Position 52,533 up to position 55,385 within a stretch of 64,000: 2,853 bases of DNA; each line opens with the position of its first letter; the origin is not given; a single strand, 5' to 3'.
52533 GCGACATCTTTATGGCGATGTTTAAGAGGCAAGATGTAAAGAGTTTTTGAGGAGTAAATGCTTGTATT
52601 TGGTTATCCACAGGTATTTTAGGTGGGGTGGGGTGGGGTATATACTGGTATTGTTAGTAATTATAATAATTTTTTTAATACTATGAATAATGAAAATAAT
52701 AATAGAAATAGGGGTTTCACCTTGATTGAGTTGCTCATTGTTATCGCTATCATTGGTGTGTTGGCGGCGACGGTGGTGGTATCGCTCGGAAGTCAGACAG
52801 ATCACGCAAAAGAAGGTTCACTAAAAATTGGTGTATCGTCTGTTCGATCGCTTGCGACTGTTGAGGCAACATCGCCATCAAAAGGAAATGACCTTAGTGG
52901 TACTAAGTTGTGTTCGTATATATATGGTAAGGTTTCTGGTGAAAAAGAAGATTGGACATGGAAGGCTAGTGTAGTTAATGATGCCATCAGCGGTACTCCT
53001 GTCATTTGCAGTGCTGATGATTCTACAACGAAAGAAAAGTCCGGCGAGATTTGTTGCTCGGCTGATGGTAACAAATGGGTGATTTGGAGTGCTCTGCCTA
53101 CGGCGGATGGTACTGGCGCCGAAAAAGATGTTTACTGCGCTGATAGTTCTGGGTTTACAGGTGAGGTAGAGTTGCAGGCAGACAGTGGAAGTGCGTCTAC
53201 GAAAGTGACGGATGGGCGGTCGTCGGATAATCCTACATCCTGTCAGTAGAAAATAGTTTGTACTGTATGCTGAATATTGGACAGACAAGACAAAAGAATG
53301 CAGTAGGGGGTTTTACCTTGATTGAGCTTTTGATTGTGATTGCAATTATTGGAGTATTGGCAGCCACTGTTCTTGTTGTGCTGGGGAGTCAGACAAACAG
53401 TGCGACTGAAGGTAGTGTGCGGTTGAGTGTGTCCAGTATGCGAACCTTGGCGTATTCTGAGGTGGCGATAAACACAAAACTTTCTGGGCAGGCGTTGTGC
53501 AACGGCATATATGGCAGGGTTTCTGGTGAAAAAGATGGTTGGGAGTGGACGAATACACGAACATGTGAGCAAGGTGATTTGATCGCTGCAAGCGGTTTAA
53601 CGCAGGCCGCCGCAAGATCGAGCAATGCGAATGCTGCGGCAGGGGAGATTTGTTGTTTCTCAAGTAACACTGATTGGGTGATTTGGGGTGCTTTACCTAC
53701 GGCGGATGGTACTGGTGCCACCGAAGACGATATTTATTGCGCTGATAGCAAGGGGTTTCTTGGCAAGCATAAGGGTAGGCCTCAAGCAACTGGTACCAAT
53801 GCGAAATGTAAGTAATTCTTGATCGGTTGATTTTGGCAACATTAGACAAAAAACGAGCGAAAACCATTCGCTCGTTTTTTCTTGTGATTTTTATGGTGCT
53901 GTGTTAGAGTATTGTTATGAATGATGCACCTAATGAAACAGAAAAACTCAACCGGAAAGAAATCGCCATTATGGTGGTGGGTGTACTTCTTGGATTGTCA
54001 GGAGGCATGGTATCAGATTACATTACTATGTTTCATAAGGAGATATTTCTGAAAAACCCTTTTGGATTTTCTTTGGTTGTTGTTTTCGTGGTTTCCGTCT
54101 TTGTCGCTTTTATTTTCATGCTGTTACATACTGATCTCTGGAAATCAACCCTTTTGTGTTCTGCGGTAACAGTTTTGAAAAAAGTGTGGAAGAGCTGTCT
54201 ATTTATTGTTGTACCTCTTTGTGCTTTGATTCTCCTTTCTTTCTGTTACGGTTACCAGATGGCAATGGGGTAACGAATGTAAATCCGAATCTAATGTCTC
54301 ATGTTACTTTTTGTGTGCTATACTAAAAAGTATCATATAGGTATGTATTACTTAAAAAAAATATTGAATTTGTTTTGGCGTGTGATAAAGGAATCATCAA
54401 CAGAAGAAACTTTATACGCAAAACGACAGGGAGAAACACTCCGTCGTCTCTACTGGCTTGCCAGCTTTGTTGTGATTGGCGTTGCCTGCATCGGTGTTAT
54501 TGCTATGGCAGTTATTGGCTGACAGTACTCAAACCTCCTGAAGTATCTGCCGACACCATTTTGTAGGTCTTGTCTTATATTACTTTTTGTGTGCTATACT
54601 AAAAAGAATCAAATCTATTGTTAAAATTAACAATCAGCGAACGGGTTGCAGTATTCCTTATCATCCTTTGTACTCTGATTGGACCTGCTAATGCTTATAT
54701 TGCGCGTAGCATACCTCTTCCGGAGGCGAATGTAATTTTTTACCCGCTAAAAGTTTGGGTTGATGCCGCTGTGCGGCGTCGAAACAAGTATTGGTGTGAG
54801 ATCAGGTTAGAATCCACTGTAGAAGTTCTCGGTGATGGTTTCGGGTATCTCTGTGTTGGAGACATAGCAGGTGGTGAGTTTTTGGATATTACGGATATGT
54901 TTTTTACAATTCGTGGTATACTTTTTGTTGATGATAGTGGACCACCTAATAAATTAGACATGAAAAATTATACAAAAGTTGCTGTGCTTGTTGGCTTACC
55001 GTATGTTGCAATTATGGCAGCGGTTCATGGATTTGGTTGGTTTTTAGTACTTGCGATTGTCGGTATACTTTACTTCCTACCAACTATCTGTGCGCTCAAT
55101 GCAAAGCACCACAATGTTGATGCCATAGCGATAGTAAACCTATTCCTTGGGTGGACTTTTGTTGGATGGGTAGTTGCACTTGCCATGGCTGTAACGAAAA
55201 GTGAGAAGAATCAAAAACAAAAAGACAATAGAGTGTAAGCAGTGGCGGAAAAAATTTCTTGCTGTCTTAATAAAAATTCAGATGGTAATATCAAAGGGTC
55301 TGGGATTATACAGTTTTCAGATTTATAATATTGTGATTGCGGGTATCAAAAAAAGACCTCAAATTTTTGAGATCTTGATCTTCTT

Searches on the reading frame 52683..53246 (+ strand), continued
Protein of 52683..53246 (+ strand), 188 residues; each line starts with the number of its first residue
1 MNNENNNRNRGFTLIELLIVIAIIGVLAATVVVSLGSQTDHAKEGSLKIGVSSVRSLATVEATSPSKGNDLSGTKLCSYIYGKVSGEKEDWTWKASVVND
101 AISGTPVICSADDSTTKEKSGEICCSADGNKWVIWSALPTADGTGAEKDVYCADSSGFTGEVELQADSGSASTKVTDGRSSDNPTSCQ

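Call 29: find_encoding_contigs(protein=P0050, flank=4000, max_places=2)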
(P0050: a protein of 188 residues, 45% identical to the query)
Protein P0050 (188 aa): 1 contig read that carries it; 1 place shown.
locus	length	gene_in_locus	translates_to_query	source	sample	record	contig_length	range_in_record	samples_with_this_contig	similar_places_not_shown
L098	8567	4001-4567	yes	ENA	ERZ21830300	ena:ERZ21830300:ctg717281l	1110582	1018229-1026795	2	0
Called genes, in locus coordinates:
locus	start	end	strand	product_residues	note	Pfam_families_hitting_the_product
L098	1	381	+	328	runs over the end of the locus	-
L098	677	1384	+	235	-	PF12686:DUF3800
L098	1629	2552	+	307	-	PF12686:DUF3800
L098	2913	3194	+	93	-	-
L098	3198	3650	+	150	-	-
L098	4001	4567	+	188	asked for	PF07963:N_methyl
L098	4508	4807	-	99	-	-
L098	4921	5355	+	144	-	PF02452:PemK_toxin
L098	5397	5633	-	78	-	-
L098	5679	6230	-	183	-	-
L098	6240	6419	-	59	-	-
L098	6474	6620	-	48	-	-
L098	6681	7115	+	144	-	PF02452:PemK_toxin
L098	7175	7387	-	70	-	-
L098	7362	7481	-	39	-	-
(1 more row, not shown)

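Call 30: find_encoding_contigs(protein=P0045, flank=4000, max_places=2)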
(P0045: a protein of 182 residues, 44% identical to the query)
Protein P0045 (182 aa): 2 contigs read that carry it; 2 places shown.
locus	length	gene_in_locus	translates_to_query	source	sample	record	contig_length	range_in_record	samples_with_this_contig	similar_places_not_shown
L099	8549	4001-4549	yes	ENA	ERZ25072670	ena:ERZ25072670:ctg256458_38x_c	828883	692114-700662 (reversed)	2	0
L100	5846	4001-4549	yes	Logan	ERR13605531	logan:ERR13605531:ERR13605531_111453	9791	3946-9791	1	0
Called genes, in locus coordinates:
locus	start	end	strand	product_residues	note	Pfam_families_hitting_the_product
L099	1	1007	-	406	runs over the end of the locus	PF00266:Aminotran_5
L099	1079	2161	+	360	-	PF00437:T2SSE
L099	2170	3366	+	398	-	PF28597:T2SSF_N, PF00482:T2SSF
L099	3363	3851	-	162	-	-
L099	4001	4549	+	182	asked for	PF07963:N_methyl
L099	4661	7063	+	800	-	PF07963:N_methyl (weak)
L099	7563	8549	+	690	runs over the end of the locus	-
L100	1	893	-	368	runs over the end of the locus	PF00266:Aminotran_5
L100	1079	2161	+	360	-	PF00437:T2SSE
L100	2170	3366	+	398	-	PF28597:T2SSF_N, PF00482:T2SSF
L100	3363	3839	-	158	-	-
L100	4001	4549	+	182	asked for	PF07963:N_methyl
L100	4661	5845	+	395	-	?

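Call 65: find_encoding_contigs(protein=P0008, flank=2500, max_places=2)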
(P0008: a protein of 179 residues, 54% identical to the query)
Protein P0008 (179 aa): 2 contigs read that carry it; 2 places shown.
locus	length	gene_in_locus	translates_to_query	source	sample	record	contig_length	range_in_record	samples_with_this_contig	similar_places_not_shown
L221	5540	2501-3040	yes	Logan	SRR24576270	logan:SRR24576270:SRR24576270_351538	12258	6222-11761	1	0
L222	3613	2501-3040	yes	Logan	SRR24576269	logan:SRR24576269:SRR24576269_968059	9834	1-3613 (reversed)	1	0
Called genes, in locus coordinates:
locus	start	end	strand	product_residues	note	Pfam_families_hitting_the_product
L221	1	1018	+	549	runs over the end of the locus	PF13589:HATPase_c_3, PF09509:Hypoth_Ymh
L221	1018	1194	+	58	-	-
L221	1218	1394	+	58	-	-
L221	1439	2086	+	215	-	PF12686:DUF3800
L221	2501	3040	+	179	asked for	PF07963:N_methyl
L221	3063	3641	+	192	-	PF07963:N_methyl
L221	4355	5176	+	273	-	-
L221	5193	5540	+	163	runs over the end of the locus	-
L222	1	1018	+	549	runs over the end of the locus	PF13589:HATPase_c_3, PF09509:Hypoth_Ymh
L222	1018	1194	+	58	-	-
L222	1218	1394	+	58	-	-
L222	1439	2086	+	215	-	PF12686:DUF3800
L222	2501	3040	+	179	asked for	PF07963:N_methyl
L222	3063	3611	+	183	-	?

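Call 66: find_encoding_contigs(protein=P0014, flank=2500, max_places=2)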
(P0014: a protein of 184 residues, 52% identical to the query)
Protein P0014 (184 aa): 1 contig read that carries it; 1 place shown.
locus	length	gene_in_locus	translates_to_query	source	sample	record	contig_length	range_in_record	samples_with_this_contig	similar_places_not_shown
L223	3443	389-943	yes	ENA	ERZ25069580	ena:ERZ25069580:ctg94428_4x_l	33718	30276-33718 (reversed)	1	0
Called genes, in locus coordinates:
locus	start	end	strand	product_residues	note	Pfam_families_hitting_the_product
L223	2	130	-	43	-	?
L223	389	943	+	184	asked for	PF07963:N_methyl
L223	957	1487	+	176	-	PF07963:N_methyl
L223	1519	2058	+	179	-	PF07963:N_methyl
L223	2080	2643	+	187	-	PF07963:N_methyl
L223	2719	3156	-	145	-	-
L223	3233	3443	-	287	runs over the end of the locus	-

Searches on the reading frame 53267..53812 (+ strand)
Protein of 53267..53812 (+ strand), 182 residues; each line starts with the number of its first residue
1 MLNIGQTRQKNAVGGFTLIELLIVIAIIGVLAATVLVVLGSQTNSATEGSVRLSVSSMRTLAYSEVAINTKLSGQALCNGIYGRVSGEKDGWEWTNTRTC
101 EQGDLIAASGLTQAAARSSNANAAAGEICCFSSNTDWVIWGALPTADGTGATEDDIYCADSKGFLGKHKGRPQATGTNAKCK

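Call 11: search_protein_families(library=pfam, proteins=[window:53267-53812:+], max_evalue=0.01)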
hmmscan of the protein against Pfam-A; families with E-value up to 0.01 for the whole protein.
window:53267-53812:+ (182 aa): 1 family
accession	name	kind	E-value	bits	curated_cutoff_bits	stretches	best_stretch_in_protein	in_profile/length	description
PF07963.17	N_methyl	-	1.2e-07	31.4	21.2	1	12-35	3-26/27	Prokaryotic N-terminal methylation motif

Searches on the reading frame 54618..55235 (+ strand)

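Call 11: search_protein_families(library=pfam, proteins=[window:54618-55235:+], max_evalue=0.01)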
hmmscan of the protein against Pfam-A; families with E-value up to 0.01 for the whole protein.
window:54618-55235:+ (206 aa): 1 family
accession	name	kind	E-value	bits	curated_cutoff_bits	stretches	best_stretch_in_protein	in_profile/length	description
PF14373.11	Imm_superinfect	-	1.2e-16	60.7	27.9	1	151-192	1-42/42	Superinfection immunity protein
